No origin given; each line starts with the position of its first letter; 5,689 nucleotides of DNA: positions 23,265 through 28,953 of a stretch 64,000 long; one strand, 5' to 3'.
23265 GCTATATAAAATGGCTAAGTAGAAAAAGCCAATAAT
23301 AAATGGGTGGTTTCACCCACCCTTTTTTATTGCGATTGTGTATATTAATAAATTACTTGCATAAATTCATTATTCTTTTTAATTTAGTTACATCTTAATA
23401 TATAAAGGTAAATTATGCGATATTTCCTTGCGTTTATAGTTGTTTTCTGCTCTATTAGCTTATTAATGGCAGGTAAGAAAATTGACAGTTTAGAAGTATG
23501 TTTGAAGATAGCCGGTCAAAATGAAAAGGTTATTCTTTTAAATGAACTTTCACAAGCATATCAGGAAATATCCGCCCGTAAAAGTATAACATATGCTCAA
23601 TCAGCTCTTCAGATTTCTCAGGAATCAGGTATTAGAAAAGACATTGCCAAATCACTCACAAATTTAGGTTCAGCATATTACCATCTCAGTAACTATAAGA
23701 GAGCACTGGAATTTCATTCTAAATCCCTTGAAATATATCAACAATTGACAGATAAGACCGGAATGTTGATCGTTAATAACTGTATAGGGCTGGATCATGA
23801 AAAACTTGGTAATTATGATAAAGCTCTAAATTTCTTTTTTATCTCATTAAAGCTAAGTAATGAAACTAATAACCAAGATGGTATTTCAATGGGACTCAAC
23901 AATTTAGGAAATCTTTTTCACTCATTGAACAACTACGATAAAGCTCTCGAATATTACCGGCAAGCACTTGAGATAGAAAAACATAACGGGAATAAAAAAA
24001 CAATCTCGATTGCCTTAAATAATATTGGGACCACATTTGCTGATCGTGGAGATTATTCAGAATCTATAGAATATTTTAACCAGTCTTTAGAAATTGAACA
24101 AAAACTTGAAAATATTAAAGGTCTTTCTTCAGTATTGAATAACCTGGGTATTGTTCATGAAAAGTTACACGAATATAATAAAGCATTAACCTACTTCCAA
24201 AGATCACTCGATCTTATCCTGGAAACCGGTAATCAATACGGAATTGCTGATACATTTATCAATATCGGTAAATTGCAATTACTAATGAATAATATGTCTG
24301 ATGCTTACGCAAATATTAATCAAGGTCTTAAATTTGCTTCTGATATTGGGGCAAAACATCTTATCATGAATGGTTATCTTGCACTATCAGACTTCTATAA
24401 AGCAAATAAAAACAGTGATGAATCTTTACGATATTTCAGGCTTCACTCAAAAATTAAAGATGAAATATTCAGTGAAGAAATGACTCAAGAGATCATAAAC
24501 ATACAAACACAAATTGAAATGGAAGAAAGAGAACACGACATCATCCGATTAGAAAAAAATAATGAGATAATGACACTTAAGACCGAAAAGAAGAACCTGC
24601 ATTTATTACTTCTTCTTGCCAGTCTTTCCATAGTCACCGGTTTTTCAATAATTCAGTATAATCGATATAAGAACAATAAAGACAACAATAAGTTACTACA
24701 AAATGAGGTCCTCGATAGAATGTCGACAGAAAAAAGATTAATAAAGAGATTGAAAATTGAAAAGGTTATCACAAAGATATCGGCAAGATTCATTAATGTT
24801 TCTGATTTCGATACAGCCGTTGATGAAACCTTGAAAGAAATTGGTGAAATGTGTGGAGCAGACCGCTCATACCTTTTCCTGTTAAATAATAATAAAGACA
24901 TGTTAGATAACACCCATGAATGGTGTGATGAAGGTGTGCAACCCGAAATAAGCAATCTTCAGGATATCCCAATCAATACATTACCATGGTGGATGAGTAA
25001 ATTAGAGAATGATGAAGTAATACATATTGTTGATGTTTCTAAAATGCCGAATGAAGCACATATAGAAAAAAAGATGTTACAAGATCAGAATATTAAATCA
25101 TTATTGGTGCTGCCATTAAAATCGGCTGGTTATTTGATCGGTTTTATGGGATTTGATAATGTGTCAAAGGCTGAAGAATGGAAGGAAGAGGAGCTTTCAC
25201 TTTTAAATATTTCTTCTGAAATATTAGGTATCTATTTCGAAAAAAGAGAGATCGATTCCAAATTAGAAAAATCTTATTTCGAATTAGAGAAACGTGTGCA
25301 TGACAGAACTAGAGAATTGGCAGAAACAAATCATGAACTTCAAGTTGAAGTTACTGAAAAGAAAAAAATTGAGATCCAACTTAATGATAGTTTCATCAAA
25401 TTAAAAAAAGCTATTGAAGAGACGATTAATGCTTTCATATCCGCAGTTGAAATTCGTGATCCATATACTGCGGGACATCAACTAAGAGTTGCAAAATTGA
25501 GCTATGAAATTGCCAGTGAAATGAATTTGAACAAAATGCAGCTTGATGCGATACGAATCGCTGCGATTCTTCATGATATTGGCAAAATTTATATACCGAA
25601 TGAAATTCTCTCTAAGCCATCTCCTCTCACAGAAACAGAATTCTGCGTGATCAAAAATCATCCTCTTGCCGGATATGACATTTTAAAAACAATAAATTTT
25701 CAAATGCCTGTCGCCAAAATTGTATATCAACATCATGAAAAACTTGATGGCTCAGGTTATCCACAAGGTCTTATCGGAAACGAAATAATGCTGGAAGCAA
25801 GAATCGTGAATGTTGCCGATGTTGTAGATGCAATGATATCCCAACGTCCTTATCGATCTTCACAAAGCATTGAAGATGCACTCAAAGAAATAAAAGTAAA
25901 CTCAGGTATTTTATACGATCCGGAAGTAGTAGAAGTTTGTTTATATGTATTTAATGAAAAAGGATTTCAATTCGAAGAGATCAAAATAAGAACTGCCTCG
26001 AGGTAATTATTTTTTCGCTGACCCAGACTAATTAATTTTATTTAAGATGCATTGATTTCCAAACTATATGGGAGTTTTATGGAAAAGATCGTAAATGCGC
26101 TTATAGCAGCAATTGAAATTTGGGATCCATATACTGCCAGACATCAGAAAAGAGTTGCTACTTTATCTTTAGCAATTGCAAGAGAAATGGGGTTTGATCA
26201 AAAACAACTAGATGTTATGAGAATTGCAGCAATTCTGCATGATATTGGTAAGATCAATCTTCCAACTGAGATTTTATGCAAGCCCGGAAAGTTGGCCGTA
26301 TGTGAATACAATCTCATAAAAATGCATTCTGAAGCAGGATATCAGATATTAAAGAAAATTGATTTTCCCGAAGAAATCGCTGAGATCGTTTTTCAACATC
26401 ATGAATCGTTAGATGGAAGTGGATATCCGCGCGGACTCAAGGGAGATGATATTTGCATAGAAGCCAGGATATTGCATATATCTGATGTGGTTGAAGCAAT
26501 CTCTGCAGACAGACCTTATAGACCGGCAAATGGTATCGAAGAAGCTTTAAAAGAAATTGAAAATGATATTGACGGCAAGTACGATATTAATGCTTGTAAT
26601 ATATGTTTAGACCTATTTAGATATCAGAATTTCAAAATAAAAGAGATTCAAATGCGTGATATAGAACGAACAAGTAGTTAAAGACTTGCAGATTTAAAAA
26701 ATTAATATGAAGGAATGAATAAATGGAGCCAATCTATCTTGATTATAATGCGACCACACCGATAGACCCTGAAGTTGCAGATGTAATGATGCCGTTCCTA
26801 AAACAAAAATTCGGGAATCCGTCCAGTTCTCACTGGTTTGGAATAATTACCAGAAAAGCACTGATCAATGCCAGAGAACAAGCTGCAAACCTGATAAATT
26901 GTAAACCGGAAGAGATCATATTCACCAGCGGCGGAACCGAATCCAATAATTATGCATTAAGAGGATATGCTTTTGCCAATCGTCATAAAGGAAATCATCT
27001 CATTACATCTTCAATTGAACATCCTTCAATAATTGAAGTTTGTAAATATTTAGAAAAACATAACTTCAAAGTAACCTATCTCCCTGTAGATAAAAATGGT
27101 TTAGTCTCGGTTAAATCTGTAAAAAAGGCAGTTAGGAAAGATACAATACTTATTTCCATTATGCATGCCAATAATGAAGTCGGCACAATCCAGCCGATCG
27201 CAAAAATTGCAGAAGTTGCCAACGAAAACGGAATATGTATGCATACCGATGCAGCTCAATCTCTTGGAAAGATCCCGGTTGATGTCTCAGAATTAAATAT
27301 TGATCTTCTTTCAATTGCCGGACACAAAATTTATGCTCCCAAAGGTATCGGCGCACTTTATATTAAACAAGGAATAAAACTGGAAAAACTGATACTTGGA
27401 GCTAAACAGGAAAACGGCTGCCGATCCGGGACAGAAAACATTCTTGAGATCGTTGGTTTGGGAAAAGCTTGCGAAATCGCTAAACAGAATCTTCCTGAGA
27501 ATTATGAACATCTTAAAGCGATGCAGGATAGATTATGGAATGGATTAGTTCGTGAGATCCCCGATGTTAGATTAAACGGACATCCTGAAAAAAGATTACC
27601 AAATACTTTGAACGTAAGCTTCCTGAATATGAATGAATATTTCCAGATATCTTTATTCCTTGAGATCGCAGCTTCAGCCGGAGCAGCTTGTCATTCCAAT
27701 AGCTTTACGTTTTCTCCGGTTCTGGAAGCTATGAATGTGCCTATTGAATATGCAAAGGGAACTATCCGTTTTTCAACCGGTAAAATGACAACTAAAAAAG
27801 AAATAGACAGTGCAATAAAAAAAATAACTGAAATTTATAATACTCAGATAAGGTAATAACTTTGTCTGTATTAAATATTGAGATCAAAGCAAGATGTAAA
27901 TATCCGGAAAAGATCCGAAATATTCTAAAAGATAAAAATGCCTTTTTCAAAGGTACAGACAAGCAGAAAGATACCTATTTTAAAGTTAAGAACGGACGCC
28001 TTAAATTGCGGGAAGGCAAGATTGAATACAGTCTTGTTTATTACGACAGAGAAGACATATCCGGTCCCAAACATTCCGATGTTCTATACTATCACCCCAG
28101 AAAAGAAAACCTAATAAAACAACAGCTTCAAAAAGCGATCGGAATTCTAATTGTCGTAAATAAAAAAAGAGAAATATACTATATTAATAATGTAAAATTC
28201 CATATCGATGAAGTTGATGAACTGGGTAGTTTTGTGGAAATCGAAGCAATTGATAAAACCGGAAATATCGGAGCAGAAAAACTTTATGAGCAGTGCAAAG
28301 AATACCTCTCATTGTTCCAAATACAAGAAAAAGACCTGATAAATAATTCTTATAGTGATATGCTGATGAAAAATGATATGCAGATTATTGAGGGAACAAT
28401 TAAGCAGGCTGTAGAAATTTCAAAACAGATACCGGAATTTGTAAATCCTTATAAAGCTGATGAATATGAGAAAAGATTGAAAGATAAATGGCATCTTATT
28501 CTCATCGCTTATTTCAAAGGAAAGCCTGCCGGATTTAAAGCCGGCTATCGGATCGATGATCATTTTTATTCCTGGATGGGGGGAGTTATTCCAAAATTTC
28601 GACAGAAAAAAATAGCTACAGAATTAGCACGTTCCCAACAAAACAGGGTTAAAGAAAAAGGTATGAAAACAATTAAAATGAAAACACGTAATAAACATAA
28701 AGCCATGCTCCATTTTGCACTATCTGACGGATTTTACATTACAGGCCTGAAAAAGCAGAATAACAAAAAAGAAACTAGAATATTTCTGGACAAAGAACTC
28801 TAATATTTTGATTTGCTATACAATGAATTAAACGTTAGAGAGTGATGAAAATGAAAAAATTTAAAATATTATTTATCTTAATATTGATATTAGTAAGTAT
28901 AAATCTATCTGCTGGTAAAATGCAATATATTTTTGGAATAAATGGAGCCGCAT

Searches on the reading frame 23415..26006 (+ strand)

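Call 83: search_protein_families(library=pfam, proteins=[window:23415-26006:+], max_evalue=0.00001)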
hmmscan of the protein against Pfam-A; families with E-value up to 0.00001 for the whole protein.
window:23415-26006:+ (863 aa): 16 families
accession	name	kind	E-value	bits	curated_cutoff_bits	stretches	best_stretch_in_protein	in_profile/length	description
PF13487.12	HD_5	-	1.5e-39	135.9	27.2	1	674-838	3-170/170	HD domain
PF13424.12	TPR_12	-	1.9e-39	134.1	30.1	3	118-187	3-74/77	Tetratricopeptide repeat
PF00515.34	TPR_1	-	4.5e-37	124.8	27.8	1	160-191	3-34/34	Tetratricopeptide repeat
PF07719.23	TPR_2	-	7.7e-28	94.7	27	1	160-191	3-34/34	Tetratricopeptide repeat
PF13176.12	TPR_7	-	1.7e-23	81.1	27.9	1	161-194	2-35/36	Tetratricopeptide repeat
PF01966.28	HD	-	1.1e-22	80.9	22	1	686-807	2-116/116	HD domain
PF13374.12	TPR_10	-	1.2e-19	70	27.5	0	161-192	5-37/42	Tetratricopeptide repeat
PF13181.12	TPR_8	-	3.6e-18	64.6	25.7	1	161-190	4-33/34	Tetratricopeptide repeat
PF01590.32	GAF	-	1.4e-12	48.7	22.4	1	464-605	1-130/133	GAF domain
PF17874.7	TPR_MalT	-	2e-10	40.9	45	1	53-226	16-189/336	MalT-like TPR region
PF14853.12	Fis1_TPR_C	-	4.2e-08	33.7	25.3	0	171-192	14-35/53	Fis1 C-terminal tetratricopeptide repeat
PF13432.12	TPR_16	-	4.9e-08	33.7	32.7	0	129-186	8-59/65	Tetratricopeptide repeat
PF13185.12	GAF_2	-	3.8e-07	30.8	28.6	1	463-606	2-133/136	GAF domain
PF13414.12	TPR_11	-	1.6e-06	28.1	26.8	0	165-189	1-25/42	TPR repeat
PF13428.12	TPR_14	-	1.7e-06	28.6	23.5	0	164-189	7-32/44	Tetratricopeptide repeat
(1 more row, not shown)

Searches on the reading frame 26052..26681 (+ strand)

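Call 83: search_protein_families(library=pfam, proteins=[window:26052-26681:+], max_evalue=0.00001)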
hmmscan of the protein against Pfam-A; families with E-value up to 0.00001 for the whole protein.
window:26052-26681:+ (209 aa): 3 families
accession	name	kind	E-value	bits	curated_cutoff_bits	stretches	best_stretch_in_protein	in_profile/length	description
PF13487.12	HD_5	-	2.1e-41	141.9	27.2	1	17-178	3-167/170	HD domain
PF01966.28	HD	-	2.3e-22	79.9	22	1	29-149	2-115/116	HD domain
PF08668.18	HDOD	-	2.5e-07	30.8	22.9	1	29-118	96-195/196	HDOD domain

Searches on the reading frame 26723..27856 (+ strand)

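Call 83: search_protein_families(library=pfam, proteins=[window:26723-27856:+], max_evalue=0.00001)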
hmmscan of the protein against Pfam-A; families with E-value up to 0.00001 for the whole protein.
window:26723-27856:+ (377 aa): 3 families
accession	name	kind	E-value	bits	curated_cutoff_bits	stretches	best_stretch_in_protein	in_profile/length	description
PF00266.25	Aminotran_5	-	3.8e-77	260.2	21.5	1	4-362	1-369/371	Aminotransferase class-V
PF01212.27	Beta_elim_lyase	-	8.1e-07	29.1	27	1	63-178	48-170/288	Beta-eliminating lyase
PF01041.23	DegT_DnrJ_EryC1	-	4.7e-06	26.5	19.8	1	64-182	41-151/360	DegT/DnrJ/EryC1/StrS aminotransferase family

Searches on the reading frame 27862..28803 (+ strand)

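Call 83: search_protein_families(library=pfam, proteins=[window:27862-28803:+], max_evalue=0.00001)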
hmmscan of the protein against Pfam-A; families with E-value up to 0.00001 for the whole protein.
window:27862-28803:+ (313 aa): 2 families
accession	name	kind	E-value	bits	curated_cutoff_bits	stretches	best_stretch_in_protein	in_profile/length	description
PF01928.26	CYTH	-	2.4e-13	50.8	23.2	1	5-158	3-173/179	CYTH domain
PF00583.31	Acetyltransf_1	-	1.9e-07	31.8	20.7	1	193-290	15-115/116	Acetyltransferase (GNAT) family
